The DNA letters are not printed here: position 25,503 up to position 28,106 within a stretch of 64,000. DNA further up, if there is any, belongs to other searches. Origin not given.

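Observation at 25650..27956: Family-B polymerase with an inactivated proofreading domain and a non-canonical motif C (YVDS instead of DTDS)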

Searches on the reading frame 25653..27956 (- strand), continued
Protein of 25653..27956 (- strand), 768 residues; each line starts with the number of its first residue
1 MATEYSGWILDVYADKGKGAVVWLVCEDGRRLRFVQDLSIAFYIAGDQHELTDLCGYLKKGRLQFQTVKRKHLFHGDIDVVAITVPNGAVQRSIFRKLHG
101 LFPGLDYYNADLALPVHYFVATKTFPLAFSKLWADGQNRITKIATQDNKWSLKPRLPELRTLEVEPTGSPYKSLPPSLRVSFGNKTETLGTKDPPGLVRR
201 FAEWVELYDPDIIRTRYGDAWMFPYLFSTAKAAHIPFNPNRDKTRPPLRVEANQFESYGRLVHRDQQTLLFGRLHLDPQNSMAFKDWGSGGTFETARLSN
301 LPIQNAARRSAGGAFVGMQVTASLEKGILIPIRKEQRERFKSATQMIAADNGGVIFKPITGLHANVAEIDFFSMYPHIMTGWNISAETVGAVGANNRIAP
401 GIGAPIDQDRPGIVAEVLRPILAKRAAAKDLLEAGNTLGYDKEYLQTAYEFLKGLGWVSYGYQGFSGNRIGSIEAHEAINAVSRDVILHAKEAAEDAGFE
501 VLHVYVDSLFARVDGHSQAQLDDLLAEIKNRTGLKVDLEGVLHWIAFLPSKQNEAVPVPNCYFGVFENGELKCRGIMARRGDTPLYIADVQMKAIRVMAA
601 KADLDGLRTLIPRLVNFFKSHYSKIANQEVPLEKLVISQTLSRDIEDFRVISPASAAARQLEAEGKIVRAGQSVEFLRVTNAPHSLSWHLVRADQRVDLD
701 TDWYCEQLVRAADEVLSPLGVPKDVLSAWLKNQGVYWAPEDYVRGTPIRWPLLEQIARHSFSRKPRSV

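Call 23: search_solved_structures(query=A1, max_evalue=0.001, show_alignments=2)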
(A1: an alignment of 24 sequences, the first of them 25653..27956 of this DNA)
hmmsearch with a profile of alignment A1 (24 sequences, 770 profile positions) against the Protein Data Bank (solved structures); distinct sequences matched with E-value up to 0.001: 130 (the best 60 are shown).
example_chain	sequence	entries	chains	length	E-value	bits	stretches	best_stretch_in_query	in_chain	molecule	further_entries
5mdn_A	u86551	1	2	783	2.6e-75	257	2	294-730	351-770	DNA polymerase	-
4flt_A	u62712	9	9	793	2.6e-67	230.5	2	296-731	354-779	DNA polymerase 1 | Pyrococcus abyssi B family DNA polymerase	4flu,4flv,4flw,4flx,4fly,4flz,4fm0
6wya_A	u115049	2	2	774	2.8e-67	230.4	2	296-731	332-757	DNA polymerase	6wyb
4fm2_A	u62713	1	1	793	3.3e-67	230.2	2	296-731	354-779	DNA polymerase 1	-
1wns_A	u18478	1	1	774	4.1e-67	229.9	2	296-731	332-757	DNA POLYMERASE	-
4k8z_A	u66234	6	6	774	4.3e-67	229.8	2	296-731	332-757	DNA polymerase | DNA polymerase,DNA polymerase,DNA polymerase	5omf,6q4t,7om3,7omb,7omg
1wn7_A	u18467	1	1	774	7.5e-67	229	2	296-731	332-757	Family B DNA Polymerase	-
8s84_A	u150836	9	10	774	1.7e-66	227.8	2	296-731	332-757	DNA polymerase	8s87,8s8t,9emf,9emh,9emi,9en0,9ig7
4ahc_A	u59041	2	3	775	2.9e-66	227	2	295-731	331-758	DNA POLYMERASE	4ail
5vu5_A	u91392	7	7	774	3.6e-66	226.7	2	296-731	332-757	DNA polymerase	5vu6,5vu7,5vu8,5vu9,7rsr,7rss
5h12_A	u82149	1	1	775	3e-65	223.7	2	296-736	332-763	Deep Vent DNA Polymerase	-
7tqw_A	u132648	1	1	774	3e-65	223.7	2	296-731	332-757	DNA polymerase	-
2jgu_A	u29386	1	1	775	3.1e-65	223.6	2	295-731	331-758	DNA POLYMERASE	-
7rsu_A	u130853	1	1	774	3.1e-65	223.6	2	296-731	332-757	DNA polymerase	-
3a2f_A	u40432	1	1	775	4.3e-65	223.2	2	295-731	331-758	DNA polymerase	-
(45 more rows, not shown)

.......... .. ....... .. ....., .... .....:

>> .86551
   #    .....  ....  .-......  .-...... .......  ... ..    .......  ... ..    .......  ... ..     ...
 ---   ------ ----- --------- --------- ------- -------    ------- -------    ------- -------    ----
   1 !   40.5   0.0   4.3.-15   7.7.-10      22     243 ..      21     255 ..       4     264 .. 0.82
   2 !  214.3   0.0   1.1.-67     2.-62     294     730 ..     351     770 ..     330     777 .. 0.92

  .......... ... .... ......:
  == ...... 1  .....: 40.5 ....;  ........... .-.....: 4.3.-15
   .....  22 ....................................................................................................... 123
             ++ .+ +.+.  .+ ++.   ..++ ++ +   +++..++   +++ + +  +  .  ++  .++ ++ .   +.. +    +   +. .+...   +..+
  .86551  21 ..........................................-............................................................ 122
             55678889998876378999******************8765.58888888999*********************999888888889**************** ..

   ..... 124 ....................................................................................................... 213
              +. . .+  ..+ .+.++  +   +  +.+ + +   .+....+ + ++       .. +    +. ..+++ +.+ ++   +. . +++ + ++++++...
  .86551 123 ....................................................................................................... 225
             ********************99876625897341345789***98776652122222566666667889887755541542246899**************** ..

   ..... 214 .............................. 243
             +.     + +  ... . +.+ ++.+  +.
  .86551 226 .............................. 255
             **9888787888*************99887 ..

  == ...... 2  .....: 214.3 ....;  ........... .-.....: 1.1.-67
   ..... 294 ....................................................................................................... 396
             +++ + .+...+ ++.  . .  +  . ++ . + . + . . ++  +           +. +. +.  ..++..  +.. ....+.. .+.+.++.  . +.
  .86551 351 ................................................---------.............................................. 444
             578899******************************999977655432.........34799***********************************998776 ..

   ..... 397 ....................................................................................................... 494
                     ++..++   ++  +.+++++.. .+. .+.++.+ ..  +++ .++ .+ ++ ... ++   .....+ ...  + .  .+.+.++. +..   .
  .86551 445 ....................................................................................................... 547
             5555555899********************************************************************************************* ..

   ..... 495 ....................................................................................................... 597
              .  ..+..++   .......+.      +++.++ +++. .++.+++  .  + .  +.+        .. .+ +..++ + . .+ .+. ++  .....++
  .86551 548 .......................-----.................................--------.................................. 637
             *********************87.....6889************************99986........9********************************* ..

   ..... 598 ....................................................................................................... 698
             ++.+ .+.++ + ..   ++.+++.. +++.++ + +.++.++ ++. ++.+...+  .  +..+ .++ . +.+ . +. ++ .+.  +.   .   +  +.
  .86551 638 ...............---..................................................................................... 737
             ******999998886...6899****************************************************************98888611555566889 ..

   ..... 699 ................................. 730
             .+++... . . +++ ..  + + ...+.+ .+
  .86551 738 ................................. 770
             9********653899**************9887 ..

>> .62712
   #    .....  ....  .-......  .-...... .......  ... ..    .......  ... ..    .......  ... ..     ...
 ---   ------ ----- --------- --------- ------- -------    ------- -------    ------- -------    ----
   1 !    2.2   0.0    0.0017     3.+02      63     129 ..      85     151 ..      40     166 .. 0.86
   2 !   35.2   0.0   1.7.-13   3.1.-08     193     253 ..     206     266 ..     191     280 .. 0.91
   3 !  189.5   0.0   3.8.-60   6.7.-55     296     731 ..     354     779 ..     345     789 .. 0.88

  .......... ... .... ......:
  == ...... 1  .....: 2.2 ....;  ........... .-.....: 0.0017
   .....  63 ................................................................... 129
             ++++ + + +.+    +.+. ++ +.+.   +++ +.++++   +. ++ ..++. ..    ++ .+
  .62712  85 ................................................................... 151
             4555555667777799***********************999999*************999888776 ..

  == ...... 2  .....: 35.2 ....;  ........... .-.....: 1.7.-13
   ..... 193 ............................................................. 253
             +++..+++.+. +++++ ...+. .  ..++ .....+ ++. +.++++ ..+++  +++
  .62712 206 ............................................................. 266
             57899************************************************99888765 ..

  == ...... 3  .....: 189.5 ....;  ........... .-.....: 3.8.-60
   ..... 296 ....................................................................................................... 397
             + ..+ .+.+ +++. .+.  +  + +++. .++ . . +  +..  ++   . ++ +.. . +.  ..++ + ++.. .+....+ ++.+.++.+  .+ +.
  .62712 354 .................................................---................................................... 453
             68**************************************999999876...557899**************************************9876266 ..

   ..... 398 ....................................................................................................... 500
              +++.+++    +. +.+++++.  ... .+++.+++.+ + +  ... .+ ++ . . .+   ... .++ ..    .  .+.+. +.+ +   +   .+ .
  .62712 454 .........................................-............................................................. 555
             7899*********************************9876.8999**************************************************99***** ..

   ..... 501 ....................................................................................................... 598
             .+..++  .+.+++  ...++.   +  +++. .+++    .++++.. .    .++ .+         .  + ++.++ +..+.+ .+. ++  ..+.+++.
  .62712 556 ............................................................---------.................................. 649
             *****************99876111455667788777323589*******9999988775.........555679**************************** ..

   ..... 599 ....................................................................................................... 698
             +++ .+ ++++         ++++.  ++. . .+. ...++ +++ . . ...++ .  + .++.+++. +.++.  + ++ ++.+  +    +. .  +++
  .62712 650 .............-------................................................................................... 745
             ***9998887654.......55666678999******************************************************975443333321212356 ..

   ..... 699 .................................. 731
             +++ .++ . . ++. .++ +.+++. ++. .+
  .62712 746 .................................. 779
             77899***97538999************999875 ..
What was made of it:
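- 27456..27473 (-): ExoI remnant LEVEPT (residues 162-167). E165 and T167 stand where the catalytic Asp and Glu would be. Profile alignment to 5mdn FDIE (call 23).
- Checked: ExoI: a family profile aligned to the Pyrobaculum PolB structure 5mdn puts FDIE opposite V164-E165-P166-T167 (call 23).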

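Call 24: find_related_loci(query=A1, collection=genome_contigs, flank=6000)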
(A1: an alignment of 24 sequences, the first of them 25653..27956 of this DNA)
Query A1 (768 aa) in genome_contigs; peptide patterns used: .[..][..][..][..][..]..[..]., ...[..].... (x = any residue, [..] = any of these).
600 stretches matched a pattern (row limit reached: there are more); 585 encode a relative of the query (tblastn E <= 1e-3); the best 80 are kept; 80 distinct loci.
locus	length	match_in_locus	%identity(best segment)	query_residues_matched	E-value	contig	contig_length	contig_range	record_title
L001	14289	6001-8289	70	1-763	0e+0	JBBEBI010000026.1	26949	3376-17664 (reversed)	MAG: Anaerolineales bacterium isolate LejiaF_58_21 Lejia_F_2622_length_26949_cov_13, whole genome shotgun sequence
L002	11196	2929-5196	79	1-754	0e+0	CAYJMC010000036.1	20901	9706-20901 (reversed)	MAG TPA_asm: uncultured Anaerolineaceae bacterium isolate ERP124720_co1_127 genome assembly, contig: NODE_3293_length_20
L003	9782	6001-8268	70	1-757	0e+0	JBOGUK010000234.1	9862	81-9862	MAG: Anaerolineales bacterium isolate M3-S_metabat2.bin.294 k127_4579229, whole genome shotgun sequence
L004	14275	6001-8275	67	2-756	0e+0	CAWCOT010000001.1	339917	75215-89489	MAG: uncultured Chloroflexia bacterium isolate MFD04944.bin.2.105 genome assembly, contig: contig_27848, whole genome sh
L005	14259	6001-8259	51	4-753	0e+0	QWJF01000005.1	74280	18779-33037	MAG: Chloroflexi bacterium isolate Casp150-chloro-G5 cas150-G5-c5, whole genome shotgun sequence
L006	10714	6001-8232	47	5-745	0e+0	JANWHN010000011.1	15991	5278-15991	MAG: Anaerolineales bacterium isolate CRAIB_MAG16 c_000000009109, whole genome shotgun sequence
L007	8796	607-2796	42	6-732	0e+0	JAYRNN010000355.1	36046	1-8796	MAG: Anaerolineales bacterium isolate XM2_XAASGE4bin.2 k141_1426752, whole genome shotgun sequence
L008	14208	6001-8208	42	4-736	0e+0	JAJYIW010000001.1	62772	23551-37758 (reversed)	MAG: Chloroflexi bacterium isolate DBS2-1.bin135 NODE_763_length_62772_cov_6.332956, whole genome shotgun sequence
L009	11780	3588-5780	41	4-730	7e-179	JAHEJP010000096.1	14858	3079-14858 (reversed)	MAG: Chloroflexota bacterium isolate Ww555 NODE_10711_length_14858_cov_6.529416, whole genome shotgun sequence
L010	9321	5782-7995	41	1-734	1e-178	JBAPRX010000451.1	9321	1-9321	MAG: Candidatus Promineifilaceae bacterium isolate MFD01065_ilm_asm_bin18 k127_315988, whole genome shotgun sequence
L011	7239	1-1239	68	348-760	6e-178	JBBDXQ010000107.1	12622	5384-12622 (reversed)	MAG: Anaerolineales bacterium isolate LejiaD_56_9 Lejia_D_7776_length_12622_cov_6, whole genome shotgun sequence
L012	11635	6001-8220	39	7-743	7e-177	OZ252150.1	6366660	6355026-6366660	MAG: Anaerolineales bacterium isolate ed016152-bc35-4daa-af1a-9bf7613e1c63 genome assembly, chromosome: 1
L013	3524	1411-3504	43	2-694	0e+0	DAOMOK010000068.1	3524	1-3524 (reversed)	MAG TPA_asm: Chloroflexota bacterium isolate AMR_MDS_5888 NODE_9568_length_3524_cov_49.629000, whole genome shotgun sequ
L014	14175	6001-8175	42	1-721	9e-176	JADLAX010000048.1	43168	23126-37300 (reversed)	MAG: Anaerolineae bacterium isolate SJ142 c_000000716064, whole genome shotgun sequence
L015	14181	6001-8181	41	3-726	2e-175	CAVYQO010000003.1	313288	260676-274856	MAG: uncultured Chloroflexia bacterium isolate MFD04716.bin.2.130 genome assembly, contig: contig_11761, whole genome sh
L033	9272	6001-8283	38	4-758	8e-163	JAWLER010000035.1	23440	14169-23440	MAG: Anaerolineales bacterium isolate 20BLK6-1.bin.76 NODE_1987_length_23440_cov_8.077974, whole genome shotgun sequence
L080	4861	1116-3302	38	1-726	1e-157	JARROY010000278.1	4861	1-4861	MAG: Anaerolineales bacterium isolate Spart_162_MAG scaffold_7008, whole genome shotgun sequence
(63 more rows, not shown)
